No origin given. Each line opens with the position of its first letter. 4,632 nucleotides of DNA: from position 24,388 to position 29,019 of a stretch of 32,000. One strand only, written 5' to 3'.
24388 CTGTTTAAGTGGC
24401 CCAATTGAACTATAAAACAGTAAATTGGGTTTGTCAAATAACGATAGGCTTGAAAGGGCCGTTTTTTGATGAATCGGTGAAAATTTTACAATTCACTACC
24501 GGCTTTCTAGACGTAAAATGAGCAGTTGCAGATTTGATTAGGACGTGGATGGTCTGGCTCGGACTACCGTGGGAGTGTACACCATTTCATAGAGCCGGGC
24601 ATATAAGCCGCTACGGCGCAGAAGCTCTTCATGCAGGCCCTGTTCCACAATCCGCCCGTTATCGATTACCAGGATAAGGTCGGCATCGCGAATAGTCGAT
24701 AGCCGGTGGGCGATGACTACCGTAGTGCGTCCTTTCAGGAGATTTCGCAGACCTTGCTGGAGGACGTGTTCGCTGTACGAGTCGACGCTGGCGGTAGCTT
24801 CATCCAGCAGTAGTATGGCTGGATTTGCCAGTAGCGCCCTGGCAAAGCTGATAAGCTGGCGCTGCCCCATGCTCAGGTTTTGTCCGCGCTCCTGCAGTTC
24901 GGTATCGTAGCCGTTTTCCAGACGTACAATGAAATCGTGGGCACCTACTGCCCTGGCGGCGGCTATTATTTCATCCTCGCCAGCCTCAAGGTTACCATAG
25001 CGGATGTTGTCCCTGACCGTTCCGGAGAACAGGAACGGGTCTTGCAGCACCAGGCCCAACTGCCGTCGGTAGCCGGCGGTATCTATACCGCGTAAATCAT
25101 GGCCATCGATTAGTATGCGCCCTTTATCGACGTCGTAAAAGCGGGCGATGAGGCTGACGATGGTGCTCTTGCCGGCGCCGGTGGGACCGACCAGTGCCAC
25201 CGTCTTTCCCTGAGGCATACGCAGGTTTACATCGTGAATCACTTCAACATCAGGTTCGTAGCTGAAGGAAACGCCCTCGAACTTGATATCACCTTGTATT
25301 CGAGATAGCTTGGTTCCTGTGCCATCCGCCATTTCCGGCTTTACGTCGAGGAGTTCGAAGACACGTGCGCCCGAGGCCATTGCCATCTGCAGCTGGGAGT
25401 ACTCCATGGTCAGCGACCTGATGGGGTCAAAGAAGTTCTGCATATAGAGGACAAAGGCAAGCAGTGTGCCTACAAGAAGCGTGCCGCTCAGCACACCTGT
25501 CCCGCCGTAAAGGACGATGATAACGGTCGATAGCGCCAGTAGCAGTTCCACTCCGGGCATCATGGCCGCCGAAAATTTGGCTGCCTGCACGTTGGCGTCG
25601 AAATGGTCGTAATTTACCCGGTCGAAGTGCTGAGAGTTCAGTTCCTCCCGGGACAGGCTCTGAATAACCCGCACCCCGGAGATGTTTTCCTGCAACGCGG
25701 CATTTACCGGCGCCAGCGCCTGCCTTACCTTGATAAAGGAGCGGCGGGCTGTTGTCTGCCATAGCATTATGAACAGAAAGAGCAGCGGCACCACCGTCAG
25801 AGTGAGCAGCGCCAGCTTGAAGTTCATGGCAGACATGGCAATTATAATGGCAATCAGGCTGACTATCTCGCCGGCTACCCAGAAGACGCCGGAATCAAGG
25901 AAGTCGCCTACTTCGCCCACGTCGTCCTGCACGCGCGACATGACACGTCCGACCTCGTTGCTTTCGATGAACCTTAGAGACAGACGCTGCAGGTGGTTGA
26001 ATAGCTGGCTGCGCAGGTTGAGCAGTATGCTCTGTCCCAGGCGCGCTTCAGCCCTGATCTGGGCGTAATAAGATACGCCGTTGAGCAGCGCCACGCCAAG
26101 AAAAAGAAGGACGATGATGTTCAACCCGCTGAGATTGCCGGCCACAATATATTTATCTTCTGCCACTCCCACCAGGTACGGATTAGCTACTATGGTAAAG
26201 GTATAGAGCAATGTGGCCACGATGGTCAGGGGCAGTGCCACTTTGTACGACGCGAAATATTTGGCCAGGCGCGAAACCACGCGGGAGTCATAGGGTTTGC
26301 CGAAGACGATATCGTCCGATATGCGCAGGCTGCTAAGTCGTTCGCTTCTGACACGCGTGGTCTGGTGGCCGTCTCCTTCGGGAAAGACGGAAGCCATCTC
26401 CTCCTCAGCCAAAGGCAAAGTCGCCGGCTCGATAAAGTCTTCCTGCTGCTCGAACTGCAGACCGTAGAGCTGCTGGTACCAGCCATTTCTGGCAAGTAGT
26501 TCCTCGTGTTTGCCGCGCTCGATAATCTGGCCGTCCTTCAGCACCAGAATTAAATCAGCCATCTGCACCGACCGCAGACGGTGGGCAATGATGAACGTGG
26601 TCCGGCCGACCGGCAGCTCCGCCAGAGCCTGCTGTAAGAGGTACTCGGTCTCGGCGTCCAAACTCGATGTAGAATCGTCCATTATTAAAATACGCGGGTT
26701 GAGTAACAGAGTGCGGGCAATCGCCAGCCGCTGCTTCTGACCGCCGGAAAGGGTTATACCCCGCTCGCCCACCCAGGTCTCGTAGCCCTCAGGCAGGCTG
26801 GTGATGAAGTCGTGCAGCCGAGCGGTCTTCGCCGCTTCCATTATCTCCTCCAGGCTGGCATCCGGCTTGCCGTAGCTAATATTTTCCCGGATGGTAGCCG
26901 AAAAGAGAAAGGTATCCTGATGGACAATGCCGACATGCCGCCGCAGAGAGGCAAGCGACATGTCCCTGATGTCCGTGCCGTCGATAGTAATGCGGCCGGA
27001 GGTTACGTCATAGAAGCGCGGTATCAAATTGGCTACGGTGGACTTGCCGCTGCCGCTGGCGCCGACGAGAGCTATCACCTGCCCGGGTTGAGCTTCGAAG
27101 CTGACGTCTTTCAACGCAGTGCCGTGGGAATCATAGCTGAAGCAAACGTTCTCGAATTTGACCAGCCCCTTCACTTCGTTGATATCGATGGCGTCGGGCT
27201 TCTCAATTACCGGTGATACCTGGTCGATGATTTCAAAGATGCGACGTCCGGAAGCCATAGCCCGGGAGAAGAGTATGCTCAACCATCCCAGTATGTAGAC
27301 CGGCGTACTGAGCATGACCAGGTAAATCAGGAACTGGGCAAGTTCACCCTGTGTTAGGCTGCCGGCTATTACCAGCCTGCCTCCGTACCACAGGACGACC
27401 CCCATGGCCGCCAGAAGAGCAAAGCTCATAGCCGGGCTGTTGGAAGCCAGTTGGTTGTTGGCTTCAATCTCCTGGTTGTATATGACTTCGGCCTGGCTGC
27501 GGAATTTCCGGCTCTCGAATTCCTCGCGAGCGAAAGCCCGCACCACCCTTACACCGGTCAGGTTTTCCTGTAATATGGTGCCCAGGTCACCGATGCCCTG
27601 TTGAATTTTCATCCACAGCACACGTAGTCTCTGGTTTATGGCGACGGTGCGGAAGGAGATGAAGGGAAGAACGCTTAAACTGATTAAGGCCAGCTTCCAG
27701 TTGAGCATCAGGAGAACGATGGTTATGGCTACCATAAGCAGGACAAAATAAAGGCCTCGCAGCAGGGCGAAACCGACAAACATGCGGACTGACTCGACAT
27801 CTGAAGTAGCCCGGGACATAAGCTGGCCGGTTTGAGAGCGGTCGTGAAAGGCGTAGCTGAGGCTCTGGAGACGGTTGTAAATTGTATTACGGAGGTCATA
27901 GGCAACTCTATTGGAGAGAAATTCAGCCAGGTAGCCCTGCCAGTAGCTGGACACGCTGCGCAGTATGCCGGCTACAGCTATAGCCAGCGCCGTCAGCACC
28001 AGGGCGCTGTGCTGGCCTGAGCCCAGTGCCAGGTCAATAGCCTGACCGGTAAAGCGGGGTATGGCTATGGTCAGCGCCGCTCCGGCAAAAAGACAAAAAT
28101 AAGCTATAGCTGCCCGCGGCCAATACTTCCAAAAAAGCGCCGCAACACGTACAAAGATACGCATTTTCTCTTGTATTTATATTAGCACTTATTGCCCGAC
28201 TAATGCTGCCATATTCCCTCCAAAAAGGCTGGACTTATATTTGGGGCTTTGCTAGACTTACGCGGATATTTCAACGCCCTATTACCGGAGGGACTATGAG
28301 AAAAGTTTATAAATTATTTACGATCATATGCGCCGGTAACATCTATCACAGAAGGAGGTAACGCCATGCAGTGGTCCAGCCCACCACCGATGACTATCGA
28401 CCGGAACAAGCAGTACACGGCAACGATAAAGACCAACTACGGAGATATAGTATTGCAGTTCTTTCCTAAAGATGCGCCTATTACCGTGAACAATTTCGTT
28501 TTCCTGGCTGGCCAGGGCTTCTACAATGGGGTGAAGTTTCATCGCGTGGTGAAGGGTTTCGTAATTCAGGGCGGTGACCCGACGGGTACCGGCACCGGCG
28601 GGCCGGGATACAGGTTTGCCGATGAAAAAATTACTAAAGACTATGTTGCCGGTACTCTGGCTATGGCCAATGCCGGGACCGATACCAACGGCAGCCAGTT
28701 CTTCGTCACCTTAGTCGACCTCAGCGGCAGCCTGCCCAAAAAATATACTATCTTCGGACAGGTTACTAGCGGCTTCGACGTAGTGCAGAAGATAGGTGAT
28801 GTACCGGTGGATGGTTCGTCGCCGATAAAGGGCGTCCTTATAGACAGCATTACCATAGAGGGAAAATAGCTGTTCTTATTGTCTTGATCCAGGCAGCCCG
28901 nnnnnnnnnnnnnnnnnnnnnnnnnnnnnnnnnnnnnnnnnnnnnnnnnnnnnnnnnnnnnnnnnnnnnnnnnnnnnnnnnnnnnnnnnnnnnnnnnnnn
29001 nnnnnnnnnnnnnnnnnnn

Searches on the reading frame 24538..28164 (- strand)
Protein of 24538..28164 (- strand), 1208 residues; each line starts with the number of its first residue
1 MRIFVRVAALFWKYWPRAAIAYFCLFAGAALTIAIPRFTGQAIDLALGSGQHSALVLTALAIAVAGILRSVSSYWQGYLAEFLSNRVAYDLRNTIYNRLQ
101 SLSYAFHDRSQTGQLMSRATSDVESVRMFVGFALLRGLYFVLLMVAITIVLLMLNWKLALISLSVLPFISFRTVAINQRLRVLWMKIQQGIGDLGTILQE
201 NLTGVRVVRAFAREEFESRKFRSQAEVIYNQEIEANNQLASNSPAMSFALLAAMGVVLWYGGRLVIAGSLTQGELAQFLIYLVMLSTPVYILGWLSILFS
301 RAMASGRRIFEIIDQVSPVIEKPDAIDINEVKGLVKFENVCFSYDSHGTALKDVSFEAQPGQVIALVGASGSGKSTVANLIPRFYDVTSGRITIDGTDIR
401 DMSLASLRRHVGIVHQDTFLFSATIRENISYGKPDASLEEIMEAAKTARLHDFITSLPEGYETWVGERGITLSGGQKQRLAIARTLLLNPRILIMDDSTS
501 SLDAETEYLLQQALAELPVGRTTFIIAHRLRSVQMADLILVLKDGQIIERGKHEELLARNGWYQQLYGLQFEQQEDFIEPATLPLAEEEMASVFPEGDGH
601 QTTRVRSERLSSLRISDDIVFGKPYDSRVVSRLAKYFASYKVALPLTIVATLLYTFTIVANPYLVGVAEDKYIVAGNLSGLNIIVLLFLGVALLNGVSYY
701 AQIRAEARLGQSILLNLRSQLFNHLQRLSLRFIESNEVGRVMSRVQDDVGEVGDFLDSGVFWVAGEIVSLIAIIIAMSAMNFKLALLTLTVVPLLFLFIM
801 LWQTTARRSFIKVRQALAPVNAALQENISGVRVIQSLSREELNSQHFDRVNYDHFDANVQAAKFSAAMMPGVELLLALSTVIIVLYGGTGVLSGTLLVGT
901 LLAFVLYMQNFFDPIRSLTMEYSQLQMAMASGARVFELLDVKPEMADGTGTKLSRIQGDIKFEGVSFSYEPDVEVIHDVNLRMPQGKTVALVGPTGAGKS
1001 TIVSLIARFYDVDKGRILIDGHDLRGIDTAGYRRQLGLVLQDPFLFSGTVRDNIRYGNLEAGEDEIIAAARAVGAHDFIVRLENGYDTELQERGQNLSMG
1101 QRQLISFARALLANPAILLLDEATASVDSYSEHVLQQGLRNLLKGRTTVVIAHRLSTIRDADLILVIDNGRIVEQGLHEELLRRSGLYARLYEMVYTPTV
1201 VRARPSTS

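Call 54: search_protein_families(library=pfam, proteins=[window:24538-28164:-], max_evalue=0.01)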
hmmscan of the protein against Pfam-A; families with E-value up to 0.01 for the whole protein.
window:24538-28164:- (1208 aa): 27 families (the best 25 are shown)
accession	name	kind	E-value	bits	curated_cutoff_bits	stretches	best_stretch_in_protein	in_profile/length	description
PF00664.28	ABC_membrane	-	4.1e-92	309.2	28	2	20-289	3-274/274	ABC transporter transmembrane region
PF00005.33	ABC_tran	-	9.6e-68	227.5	25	2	351-500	1-137/137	ABC transporter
PF02463.25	SMC_N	-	2.9e-10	40.4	40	0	391-539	110-208/220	RecF/RecN/SMC N terminal domain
PF13401.12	AAA_22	-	5.7e-08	33.6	27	0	988-1125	7-95/130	AAA domain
PF03193.22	RsgA_GTPase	-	9.6e-08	32.5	30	0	982-1008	103-128/174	RsgA GTPase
PF13555.12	AAA_29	-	3.4e-07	30.3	27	0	981-1003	17-39/61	P-loop containing region of AAA domain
PF13304.12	AAA_21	-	3.7e-07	31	27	0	1051-1122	195-266/304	AAA domain, putative AbiEii toxin, Type IV TA system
PF06414.18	Zeta_toxin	-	1.6e-06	28.2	22.3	0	362-402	17-57/199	Zeta toxin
PF13191.12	AAA_16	-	3e-06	28.3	32.6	0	982-1126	20-143/167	AAA ATPase domain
PF13481.12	AAA_25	-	2.6e-05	24.4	27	0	982-1008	29-55/195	AAA domain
PF00004.35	AAA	-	4.9e-05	24.2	21.2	0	990-1012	2-24/131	ATPase family associated with various cellular activities (AAA)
PF01583.26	APS_kinase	-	0.00016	22.2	21.1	0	361-401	2-43/152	Adenylylsulphate kinase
PF13476.12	AAA_23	-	0.00033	21.8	27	0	986-1006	19-39/201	AAA domain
PF00931.28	NB-ARC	-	0.00037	20.3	23.5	0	359-382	17-39/248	NB-ARC domain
PF13238.12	AAA_18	-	0.00063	20.6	29.4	0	364-396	1-25/128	AAA domain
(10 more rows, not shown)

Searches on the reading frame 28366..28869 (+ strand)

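Call 54: search_protein_families(library=pfam, proteins=[window:28366-28869:+], max_evalue=0.01)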
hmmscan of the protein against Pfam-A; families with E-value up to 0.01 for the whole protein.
window:28366-28869:+ (167 aa): 1 family
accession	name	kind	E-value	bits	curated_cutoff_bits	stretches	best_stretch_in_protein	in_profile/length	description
PF00160.26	Pro_isomerase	-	6.5e-44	150.4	21.7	1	19-162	2-157/159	Cyclophilin type peptidyl-prolyl cis-trans isomerase/CLD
